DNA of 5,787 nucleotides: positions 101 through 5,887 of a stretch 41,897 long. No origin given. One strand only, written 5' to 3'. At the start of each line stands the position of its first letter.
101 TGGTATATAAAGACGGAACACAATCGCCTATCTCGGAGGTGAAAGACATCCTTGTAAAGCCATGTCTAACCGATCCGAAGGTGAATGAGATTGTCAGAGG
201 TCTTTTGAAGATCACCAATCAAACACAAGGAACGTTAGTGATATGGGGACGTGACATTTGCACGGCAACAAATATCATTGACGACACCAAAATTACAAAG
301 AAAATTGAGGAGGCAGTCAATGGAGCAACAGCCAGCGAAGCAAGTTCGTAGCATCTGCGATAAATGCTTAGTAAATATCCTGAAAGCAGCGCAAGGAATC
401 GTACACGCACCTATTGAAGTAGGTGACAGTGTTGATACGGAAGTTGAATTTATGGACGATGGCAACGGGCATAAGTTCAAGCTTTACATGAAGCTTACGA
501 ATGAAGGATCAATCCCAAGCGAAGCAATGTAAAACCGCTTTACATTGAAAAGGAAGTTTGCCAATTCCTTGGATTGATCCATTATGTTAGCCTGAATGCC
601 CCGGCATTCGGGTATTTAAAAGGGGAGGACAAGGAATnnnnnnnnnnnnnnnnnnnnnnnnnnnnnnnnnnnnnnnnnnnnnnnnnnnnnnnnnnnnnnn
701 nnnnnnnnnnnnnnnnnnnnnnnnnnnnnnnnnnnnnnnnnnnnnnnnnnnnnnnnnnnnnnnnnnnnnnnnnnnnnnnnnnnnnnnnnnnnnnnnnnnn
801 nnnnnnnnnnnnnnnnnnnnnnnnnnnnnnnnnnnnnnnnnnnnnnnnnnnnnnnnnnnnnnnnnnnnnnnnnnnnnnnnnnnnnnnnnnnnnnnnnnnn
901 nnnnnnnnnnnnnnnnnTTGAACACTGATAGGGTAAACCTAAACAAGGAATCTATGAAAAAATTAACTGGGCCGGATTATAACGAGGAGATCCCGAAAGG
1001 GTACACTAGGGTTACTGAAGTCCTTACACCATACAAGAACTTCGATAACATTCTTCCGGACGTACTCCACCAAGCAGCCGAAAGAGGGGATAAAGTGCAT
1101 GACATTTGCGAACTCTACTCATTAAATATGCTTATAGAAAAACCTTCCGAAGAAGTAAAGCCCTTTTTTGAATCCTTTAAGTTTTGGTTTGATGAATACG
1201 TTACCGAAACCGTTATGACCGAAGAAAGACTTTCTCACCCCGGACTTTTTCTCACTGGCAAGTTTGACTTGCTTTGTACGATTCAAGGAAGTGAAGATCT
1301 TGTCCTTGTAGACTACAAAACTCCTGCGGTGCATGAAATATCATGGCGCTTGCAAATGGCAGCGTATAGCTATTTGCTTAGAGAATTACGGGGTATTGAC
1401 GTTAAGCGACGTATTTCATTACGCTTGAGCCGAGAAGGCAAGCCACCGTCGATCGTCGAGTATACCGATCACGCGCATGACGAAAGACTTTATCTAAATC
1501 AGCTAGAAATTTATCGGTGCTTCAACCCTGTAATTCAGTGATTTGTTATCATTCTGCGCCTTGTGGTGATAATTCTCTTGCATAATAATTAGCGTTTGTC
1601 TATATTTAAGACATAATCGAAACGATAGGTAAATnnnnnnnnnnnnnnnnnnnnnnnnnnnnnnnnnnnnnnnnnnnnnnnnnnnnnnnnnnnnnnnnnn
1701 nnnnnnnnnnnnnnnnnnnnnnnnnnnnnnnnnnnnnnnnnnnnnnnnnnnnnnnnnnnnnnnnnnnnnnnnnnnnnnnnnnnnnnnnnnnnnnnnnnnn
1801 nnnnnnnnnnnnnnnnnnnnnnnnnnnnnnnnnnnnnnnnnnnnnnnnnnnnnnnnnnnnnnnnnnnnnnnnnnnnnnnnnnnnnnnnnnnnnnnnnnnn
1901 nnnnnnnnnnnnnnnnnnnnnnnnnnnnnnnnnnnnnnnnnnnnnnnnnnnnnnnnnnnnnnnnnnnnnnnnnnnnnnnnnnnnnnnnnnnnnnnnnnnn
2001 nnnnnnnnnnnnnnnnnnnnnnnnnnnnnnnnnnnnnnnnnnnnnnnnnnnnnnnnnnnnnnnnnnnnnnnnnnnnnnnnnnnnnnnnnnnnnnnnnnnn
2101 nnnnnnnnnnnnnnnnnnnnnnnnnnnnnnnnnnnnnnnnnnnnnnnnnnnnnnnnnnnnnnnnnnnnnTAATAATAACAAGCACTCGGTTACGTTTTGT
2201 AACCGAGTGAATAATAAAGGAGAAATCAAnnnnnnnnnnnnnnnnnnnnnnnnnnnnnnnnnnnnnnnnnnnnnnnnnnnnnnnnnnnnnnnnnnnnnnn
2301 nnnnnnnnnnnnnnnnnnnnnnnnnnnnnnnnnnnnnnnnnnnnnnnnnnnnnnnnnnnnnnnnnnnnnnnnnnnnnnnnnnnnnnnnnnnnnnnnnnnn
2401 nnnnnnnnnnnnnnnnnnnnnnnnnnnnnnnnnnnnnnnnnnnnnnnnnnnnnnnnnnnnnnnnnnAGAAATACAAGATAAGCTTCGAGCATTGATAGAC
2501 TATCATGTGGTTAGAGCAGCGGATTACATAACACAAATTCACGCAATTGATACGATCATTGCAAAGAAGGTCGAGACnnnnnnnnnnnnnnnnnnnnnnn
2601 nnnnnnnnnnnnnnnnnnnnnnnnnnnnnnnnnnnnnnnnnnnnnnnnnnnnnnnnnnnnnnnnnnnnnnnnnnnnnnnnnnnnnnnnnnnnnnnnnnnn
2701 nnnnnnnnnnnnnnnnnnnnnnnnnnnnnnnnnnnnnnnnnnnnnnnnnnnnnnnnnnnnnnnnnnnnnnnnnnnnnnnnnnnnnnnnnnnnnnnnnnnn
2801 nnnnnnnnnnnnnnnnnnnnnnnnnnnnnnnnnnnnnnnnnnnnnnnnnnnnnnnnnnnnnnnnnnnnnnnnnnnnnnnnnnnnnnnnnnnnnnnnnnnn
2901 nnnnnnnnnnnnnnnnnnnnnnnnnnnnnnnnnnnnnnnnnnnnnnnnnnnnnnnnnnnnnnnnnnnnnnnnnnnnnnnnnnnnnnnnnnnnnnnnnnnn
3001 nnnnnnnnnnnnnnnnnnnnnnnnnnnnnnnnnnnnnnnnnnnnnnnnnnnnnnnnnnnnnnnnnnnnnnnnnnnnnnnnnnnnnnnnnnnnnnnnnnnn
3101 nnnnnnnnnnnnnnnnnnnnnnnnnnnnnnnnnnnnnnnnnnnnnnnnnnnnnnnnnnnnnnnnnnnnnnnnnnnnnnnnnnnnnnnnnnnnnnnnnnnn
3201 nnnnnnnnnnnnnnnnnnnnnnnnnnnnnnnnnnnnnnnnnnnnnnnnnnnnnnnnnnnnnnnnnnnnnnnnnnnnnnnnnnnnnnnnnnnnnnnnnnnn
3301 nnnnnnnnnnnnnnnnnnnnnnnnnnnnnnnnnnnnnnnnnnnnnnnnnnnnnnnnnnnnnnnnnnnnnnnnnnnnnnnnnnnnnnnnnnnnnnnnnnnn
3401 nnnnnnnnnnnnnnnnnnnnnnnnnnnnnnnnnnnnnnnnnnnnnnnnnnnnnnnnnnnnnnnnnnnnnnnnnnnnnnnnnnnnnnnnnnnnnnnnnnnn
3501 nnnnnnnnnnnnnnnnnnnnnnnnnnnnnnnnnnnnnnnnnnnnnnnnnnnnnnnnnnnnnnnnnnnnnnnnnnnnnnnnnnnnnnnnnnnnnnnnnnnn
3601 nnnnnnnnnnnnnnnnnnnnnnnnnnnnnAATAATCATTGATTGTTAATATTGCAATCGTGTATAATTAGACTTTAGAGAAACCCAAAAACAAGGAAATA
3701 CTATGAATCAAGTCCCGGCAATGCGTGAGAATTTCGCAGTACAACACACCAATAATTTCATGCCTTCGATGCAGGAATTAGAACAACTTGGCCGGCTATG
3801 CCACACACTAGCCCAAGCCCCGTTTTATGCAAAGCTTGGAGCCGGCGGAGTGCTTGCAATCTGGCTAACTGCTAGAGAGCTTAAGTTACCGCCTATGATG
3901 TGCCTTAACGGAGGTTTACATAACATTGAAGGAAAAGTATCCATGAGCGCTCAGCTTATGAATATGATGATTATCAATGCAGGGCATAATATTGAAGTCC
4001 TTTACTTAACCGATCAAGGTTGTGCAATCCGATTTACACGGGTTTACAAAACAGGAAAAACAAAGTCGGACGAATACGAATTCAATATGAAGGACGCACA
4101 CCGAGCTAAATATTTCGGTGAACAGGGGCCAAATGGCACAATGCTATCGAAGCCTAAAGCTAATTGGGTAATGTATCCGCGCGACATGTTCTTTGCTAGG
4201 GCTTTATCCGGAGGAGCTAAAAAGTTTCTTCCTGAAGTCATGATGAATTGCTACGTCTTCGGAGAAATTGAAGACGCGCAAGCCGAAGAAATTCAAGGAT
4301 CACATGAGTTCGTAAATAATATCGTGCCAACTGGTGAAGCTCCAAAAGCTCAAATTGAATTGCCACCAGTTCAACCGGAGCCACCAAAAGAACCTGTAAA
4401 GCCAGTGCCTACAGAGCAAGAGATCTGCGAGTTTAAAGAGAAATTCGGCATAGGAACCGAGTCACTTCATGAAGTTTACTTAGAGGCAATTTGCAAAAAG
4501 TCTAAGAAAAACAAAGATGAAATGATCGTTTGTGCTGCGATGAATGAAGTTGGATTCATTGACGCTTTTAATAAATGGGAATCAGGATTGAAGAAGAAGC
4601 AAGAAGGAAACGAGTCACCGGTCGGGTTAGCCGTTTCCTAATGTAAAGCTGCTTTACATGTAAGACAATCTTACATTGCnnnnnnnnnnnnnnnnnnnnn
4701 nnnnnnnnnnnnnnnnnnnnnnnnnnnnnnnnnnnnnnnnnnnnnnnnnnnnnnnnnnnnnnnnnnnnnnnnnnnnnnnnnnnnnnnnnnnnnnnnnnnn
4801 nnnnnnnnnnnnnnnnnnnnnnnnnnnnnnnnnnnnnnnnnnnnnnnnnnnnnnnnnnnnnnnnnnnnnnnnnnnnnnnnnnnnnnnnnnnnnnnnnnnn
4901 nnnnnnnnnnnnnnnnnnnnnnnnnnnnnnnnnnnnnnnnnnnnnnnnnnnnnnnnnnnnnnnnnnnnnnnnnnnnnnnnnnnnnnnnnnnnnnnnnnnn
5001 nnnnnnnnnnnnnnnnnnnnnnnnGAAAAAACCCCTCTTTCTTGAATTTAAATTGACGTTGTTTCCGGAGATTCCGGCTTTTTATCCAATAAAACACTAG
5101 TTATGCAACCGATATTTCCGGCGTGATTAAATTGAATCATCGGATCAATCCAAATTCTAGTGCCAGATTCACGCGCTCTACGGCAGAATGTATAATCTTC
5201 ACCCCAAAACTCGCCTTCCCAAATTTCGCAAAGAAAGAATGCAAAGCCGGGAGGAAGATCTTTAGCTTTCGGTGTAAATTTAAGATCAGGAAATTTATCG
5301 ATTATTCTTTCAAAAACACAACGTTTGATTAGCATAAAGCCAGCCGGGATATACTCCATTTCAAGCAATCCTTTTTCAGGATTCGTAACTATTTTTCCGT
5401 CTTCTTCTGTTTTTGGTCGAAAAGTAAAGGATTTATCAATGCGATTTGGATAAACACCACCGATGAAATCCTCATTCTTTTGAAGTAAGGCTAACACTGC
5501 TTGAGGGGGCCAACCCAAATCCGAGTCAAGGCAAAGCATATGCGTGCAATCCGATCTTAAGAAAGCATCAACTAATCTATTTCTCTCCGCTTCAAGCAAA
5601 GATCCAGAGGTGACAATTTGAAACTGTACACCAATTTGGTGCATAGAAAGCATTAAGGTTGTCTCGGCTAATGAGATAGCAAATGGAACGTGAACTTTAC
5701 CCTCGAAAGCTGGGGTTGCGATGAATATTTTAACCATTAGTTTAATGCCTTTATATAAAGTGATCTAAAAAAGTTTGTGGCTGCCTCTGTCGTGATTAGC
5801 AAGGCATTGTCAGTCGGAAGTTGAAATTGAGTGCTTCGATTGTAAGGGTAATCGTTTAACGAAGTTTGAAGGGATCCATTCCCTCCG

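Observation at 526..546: Four copies of a 19-bp palindrome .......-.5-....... sit exactly at the borders of the four functional blocks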

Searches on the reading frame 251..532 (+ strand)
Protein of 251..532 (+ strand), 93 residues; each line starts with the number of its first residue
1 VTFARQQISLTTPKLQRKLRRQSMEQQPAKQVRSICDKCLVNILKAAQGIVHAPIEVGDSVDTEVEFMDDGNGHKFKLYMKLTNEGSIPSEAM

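Call 11: search_protein_families(library=phrogs, proteins=[window:251-532:+], max_evalue=0.001)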
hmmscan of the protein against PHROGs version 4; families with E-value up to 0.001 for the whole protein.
window:251-532:+ (93 aa): 0 families

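Call 37: search_protein_families(library=pfam, proteins=[window:251-532:+], max_evalue=0.01)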
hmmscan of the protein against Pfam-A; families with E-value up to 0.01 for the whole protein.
window:251-532:+ (93 aa): 0 families

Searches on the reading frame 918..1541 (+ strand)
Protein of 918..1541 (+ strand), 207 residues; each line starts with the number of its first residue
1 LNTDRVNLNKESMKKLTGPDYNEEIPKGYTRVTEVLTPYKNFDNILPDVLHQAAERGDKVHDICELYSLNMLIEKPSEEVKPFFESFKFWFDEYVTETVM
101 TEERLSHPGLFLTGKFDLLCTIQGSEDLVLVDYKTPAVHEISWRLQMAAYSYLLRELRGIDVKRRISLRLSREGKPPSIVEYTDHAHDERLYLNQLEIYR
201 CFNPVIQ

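Call 11: search_protein_families(library=phrogs, proteins=[window:918-1541:+], max_evalue=0.001)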
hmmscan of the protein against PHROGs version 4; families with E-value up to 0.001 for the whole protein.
window:918-1541:+ (207 aa): 3 families
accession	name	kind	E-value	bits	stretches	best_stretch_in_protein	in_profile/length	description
phrog_298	-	DNA, RNA and nucleotide metabolism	1.5e-23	84.6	1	48-176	100-233/293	exonuclease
phrog_466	-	DNA, RNA and nucleotide metabolism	3.2e-09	37.6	1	51-152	209-316/446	exonuclease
phrog_69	-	DNA, RNA and nucleotide metabolism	0.00083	19.5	0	52-178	119-273/501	exonuclease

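Call 40: search_protein_families(library=pfam, proteins=[window:918-1541:+], max_evalue=0.01)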
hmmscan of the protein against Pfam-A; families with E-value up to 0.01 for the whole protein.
window:918-1541:+ (207 aa): 2 families
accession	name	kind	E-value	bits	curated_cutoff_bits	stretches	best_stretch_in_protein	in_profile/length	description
PF12705.13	PDDEXK_1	-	6.7e-09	36.5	22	1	43-171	61-190/247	PD-(D/E)XK nuclease superfamily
PF01930.23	Cas_Cas4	-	0.0025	18.3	22.7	1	113-185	53-119/160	Domain of unknown function DUF83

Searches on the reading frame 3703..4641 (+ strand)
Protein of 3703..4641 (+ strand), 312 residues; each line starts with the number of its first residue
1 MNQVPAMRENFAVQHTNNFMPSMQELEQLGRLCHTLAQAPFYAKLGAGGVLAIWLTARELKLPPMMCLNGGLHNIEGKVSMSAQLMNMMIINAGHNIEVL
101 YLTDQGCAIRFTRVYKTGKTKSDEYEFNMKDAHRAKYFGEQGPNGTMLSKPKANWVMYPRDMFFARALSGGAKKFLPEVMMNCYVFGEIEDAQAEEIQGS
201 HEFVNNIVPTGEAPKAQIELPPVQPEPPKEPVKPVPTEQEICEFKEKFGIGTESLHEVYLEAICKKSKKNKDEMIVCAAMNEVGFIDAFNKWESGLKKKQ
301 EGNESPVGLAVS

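Call 11: search_protein_families(library=phrogs, proteins=[window:3703-4641:+], max_evalue=0.001)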
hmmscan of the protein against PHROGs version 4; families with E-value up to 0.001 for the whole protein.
window:3703-4641:+ (312 aa): 1 family
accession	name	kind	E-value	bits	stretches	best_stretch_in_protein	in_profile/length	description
phrog_561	-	DNA, RNA and nucleotide metabolism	2.7e-06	28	1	12-273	288-549/633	RecT-like ssDNA annealing protein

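Call 40: search_protein_families(library=pfam, proteins=[window:3703-4641:+], max_evalue=0.01)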
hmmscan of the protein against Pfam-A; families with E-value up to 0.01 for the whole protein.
window:3703-4641:+ (312 aa): 0 families

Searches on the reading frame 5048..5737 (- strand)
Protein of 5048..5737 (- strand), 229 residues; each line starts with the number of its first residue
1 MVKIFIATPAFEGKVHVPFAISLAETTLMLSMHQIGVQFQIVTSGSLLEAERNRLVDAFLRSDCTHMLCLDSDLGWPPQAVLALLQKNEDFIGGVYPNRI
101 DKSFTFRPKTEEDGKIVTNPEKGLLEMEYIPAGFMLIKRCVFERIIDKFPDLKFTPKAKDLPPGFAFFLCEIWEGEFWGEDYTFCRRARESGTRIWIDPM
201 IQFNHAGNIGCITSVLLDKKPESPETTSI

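Call 11: search_protein_families(library=phrogs, proteins=[window:5048-5737:-], max_evalue=0.001)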
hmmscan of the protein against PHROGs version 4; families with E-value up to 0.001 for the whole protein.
window:5048-5737:- (229 aa): 1 family
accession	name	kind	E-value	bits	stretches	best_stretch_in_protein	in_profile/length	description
phrog_1574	-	unknown function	1.4e-31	111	1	3-208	14-231/240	-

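Call 41: search_protein_families(library=pfam, proteins=[window:5048-5737:-], max_evalue=0.01)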
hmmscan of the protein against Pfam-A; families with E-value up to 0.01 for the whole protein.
window:5048-5737:- (229 aa): 0 families
